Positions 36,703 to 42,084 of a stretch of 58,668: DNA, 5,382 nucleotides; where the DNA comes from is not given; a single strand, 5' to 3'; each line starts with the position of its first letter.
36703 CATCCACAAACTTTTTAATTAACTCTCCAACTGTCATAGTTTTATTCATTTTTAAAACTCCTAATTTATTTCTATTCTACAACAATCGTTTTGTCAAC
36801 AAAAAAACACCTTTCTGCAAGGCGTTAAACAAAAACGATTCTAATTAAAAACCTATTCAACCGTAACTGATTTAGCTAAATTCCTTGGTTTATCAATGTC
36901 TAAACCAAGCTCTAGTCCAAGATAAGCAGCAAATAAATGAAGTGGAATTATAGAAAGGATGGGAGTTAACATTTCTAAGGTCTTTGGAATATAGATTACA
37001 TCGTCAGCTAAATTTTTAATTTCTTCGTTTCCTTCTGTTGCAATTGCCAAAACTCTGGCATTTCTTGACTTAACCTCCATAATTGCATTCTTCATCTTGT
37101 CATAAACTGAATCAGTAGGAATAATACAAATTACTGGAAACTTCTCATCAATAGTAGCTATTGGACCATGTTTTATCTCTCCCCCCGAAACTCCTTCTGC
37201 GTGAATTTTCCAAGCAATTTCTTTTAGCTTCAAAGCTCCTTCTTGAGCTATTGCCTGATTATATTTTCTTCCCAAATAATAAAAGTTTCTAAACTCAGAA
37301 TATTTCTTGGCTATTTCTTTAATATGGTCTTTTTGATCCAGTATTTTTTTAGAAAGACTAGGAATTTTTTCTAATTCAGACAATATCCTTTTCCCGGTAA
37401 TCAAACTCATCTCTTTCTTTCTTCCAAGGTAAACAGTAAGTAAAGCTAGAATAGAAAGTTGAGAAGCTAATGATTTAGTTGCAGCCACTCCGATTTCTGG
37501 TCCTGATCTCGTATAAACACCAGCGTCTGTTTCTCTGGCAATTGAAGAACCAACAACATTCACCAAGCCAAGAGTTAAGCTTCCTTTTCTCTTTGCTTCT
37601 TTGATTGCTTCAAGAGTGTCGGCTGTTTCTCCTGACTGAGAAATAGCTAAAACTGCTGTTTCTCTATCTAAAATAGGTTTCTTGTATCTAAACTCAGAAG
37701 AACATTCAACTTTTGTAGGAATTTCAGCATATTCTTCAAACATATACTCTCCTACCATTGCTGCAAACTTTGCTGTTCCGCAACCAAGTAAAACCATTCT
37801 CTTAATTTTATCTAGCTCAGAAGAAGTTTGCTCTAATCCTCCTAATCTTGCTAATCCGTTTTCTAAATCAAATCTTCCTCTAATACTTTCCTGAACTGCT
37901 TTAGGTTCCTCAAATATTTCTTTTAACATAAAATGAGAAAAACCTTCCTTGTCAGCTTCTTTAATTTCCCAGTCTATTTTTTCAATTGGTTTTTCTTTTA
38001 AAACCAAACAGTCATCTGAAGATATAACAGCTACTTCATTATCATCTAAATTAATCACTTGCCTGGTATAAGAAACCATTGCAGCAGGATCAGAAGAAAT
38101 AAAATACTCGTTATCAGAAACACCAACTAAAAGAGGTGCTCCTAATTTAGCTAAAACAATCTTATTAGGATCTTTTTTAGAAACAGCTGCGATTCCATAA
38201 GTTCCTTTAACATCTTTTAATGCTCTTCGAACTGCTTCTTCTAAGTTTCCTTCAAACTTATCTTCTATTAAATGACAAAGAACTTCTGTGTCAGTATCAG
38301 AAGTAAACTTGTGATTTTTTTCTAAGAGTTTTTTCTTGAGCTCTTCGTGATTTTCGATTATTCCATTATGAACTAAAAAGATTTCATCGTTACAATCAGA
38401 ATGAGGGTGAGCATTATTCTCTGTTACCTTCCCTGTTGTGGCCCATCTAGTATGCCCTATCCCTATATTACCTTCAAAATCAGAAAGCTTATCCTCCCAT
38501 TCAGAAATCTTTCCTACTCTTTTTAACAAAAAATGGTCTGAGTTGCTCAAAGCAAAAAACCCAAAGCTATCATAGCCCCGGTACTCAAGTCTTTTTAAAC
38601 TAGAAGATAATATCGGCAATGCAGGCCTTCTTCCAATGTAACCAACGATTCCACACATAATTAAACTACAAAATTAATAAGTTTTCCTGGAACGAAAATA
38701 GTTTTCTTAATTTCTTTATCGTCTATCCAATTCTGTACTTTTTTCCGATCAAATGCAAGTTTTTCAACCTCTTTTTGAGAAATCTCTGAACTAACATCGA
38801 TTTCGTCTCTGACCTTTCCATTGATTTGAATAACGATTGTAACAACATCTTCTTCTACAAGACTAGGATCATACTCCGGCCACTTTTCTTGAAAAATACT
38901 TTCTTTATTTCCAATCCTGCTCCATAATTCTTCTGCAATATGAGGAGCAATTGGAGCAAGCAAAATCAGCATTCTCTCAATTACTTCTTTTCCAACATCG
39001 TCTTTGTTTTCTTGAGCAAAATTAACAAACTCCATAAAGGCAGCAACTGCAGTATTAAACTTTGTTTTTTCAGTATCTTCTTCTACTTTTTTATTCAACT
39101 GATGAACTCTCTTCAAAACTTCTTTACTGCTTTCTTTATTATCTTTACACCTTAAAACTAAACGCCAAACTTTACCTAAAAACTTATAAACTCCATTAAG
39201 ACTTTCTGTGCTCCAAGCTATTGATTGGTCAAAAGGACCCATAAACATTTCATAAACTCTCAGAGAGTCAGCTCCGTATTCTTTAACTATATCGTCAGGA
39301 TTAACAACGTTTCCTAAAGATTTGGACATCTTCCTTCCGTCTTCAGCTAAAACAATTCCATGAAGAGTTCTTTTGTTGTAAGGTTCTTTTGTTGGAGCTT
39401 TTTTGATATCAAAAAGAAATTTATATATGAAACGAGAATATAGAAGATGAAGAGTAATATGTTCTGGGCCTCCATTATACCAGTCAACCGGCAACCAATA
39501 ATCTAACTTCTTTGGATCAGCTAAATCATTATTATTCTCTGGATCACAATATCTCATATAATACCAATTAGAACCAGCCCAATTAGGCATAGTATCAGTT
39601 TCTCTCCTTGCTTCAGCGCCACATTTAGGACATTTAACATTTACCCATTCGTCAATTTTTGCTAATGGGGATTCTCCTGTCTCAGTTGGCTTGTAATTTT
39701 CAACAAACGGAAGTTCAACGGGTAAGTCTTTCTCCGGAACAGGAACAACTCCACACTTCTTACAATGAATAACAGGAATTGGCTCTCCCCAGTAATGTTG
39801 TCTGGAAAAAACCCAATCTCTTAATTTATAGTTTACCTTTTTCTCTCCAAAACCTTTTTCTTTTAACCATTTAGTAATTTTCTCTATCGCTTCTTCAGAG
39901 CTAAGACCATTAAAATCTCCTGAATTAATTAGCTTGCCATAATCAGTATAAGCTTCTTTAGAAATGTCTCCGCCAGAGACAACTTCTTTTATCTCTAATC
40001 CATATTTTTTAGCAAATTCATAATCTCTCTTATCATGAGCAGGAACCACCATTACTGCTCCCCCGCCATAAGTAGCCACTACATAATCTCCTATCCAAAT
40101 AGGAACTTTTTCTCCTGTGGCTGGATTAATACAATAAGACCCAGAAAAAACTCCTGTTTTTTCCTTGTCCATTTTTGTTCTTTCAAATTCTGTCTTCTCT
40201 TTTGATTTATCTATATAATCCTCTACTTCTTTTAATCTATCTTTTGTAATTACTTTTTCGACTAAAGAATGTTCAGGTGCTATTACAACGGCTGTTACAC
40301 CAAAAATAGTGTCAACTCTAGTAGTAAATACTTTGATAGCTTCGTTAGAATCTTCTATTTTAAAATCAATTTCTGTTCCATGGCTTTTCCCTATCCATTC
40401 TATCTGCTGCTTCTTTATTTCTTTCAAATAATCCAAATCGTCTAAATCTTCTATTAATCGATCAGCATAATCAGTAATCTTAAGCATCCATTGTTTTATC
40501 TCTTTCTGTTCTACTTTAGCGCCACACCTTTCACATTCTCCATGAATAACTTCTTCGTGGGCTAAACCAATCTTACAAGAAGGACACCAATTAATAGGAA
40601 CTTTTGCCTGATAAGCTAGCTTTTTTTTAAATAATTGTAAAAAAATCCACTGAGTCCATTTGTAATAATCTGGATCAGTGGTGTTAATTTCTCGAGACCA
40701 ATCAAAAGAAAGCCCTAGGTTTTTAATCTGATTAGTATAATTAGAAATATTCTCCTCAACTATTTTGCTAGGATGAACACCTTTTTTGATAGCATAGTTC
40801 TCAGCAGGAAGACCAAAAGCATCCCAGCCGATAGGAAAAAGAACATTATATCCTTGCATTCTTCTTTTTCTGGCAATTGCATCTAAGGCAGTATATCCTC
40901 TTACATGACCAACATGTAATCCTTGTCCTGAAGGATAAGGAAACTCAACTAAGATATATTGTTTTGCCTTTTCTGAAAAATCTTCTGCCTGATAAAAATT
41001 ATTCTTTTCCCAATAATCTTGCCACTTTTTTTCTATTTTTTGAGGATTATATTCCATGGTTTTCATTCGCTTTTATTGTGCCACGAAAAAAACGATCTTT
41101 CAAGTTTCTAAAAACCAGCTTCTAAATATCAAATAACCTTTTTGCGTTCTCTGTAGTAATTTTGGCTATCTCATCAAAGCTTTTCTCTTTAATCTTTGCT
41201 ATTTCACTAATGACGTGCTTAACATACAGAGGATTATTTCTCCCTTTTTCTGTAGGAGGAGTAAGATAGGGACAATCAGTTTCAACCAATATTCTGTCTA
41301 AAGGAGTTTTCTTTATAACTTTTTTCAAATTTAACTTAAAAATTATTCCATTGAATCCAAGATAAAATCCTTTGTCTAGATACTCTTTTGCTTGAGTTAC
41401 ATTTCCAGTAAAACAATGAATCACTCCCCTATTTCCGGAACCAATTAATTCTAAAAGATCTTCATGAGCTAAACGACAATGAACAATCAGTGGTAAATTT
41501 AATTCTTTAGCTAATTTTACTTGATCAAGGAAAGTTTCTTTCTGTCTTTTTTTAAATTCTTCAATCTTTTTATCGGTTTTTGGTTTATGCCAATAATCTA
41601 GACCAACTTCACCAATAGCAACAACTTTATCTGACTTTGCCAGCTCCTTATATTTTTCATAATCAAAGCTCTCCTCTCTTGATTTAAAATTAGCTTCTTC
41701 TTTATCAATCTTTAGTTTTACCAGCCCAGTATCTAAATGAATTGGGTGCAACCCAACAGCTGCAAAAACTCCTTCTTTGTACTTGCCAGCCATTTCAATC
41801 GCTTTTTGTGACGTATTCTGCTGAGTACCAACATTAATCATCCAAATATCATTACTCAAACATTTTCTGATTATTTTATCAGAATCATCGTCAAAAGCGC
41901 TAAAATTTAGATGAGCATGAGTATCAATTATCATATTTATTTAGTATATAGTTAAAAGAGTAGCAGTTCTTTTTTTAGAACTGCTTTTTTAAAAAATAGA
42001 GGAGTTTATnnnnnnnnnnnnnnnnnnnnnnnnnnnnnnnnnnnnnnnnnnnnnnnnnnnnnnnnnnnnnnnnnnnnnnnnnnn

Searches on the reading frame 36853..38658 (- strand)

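Call 60: search_protein_families(library=pfam, proteins=[window:36853-38658:-], max_evalue=0.001)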
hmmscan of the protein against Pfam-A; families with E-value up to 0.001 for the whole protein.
window:36853-38658:- (601 aa): 4 families
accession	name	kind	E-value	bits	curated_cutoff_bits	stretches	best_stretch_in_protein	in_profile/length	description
PF01380.27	SIS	-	7.7e-51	171.7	25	2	282-409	2-130/131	SIS domain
PF13522.11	GATase_6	-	3.3e-21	76.1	27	1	61-189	8-129/130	Glutamine amidotransferase domain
PF13537.11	GATase_7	-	4.9e-15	56.1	25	1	77-194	7-121/123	Glutamine amidotransferase domain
PF13230.11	GATase_4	-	1.7e-05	24.4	23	1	60-134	68-141/272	Glutamine amidotransferases class-II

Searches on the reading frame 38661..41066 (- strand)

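Call 60: search_protein_families(library=pfam, proteins=[window:38661-41066:-], max_evalue=0.001)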
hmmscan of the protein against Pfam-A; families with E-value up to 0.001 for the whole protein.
window:38661-41066:- (801 aa): 6 families
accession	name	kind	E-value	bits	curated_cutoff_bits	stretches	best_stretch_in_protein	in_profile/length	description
PF13603.12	tRNA-synt_1_2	-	1.1e-67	227.6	25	1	223-401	2-184/185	Leucyl-tRNA synthetase, editing domain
PF00133.28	tRNA-synt_1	-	2.4e-52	178.5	22.7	2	14-223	1-222/414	tRNA synthetases class I (I, L, M and V)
PF09334.17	tRNA-synt_1g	-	5.1e-30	104.9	20.1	2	38-188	3-162/391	tRNA synthetases class I (M)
PF08264.19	Anticodon_1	-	4.1e-26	92.1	25.1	1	648-763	2-143/148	Anticodon-binding domain of tRNA ligase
PF01406.26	tRNA-synt_1e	-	1.7e-09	37.9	27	1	557-624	231-297/301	tRNA synthetases class I (C) catalytic domain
PF00750.26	tRNA-synt_1d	-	0.00033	20.2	23.3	0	32-76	16-61/349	tRNA synthetases class I (R), catalytic domain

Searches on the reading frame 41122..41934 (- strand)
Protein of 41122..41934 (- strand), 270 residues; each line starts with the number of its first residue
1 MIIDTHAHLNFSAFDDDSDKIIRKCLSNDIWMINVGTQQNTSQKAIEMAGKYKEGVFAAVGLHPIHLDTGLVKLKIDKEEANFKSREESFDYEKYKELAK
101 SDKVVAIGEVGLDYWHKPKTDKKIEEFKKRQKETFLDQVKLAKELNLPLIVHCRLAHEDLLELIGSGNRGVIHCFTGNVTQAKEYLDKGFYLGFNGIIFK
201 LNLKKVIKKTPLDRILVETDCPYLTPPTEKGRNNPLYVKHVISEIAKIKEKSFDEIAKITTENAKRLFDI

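Call 60: search_protein_families(library=pfam, proteins=[window:41122-41934:-], max_evalue=0.001)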
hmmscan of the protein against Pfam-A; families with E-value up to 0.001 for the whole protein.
window:41122-41934:- (270 aa): 1 family
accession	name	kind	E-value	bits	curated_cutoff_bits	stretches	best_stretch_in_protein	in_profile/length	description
PF01026.27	TatD_DNase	-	8.6e-78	261.6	27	1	3-269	1-253/253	TatD related DNase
